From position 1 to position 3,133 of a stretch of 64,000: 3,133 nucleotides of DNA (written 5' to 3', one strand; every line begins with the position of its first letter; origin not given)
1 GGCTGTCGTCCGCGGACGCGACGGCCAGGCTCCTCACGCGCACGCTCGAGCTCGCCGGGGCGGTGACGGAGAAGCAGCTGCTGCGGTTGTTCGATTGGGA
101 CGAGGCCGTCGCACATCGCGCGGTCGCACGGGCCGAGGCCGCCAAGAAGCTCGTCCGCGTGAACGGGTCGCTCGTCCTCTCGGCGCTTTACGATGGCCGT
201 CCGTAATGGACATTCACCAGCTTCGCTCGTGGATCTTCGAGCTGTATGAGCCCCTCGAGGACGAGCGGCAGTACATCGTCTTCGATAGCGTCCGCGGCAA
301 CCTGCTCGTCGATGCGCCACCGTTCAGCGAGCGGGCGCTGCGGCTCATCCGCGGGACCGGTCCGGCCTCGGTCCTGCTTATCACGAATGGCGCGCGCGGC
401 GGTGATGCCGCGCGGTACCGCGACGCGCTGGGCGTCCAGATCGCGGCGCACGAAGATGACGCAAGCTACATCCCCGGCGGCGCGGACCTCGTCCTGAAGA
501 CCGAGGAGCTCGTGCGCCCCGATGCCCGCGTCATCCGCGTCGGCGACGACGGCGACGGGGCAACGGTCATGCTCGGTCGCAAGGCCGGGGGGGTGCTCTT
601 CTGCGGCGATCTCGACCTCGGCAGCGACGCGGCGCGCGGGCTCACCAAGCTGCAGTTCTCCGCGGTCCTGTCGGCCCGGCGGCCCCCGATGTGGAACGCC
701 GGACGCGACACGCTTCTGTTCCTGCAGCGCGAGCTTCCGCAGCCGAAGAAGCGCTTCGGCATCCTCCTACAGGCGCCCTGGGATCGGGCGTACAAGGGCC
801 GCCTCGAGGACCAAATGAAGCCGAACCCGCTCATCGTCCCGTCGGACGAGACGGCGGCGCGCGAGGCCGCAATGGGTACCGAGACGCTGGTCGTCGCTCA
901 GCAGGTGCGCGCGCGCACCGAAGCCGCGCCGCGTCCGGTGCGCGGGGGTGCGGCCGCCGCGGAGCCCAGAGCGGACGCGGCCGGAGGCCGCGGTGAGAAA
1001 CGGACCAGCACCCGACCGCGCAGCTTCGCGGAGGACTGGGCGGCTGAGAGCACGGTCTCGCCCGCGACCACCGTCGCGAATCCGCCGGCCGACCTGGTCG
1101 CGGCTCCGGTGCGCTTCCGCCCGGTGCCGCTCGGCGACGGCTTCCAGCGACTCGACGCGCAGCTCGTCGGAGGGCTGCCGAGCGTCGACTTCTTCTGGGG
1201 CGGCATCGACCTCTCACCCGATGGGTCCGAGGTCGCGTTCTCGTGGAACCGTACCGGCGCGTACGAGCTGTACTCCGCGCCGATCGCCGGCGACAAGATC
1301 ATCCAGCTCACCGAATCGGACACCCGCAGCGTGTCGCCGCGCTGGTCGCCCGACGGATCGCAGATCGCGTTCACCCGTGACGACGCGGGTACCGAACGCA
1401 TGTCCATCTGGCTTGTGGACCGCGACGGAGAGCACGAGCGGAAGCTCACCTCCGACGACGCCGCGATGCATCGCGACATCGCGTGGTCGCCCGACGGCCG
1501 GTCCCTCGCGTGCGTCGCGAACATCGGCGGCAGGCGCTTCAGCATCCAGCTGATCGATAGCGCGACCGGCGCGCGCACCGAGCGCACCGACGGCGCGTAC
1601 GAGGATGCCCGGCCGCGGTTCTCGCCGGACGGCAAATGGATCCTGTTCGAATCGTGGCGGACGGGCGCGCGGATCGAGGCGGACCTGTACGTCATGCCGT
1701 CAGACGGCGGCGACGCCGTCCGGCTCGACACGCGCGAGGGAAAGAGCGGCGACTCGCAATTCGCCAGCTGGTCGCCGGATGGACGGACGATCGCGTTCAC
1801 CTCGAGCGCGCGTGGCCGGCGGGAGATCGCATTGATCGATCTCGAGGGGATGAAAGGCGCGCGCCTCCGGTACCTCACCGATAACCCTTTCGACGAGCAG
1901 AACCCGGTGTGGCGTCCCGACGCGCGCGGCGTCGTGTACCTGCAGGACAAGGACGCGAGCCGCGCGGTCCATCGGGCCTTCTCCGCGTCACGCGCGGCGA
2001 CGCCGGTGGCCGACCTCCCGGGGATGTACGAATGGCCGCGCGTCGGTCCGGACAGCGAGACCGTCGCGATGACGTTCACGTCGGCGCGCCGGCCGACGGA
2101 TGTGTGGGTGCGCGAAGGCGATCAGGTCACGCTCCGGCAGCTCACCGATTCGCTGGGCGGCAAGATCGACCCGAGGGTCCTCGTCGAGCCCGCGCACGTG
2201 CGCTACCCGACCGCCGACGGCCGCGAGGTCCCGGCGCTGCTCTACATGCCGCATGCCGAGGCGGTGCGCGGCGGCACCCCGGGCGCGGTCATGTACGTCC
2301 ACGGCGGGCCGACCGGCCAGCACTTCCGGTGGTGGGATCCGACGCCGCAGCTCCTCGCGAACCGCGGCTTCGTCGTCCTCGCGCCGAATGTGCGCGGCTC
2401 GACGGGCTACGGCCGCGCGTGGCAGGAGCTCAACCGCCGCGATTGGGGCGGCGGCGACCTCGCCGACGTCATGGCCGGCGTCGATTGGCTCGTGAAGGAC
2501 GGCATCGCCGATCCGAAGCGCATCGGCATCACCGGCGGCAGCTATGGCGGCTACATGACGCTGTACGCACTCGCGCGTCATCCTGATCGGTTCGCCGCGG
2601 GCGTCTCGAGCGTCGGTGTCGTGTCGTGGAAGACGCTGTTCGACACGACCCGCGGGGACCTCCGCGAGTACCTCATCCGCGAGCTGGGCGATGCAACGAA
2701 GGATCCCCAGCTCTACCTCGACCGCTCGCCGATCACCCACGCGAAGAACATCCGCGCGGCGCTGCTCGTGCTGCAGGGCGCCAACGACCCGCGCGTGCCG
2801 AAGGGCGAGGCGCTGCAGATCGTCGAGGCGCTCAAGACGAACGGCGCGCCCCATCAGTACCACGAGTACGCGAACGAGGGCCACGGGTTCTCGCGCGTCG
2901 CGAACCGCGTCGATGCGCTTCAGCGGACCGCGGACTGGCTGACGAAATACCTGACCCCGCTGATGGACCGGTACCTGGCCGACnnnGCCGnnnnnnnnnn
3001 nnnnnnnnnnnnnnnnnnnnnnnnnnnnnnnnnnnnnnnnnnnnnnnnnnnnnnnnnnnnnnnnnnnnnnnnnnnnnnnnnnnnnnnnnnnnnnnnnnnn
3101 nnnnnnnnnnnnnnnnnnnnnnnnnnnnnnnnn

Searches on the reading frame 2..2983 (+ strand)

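Call 83: search_protein_families(library=pfam, proteins=[window:2-2983:+], max_evalue=0.00001)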
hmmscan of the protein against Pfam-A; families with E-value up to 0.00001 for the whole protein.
window:2-2983:+ (994 aa): 7 families
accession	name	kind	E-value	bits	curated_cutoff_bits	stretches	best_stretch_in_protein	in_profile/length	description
PF00326.27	Peptidase_S9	-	3.9e-58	196.9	22.6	1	781-984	6-210/213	Prolyl oligopeptidase family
PF07676.18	PD40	-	5.4e-25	87.2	20.9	0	438-460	6-28/38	WD40-like Beta Propeller Repeat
PF02129.25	Peptidase_S15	-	1.9e-15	57.7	23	1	733-878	9-134/262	X-Pro dipeptidyl-peptidase (S15 family)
PF01738.24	DLH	-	6e-14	52.6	21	1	782-978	34-211/217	Dienelactone hydrolase family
PF00561.26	Abhydrolase_1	-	4.4e-13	49.9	25.8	1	762-888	2-117/245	alpha/beta hydrolase fold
PF25174.1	Beta-prop_THOC3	-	1.1e-08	34.9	305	0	447-552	53-149/272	THOC3 beta-propeller domain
PF00930.27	DPPIV_N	-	3.4e-08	33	22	0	408-486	4-82/354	Dipeptidyl peptidase IV (DPP IV) N-terminal region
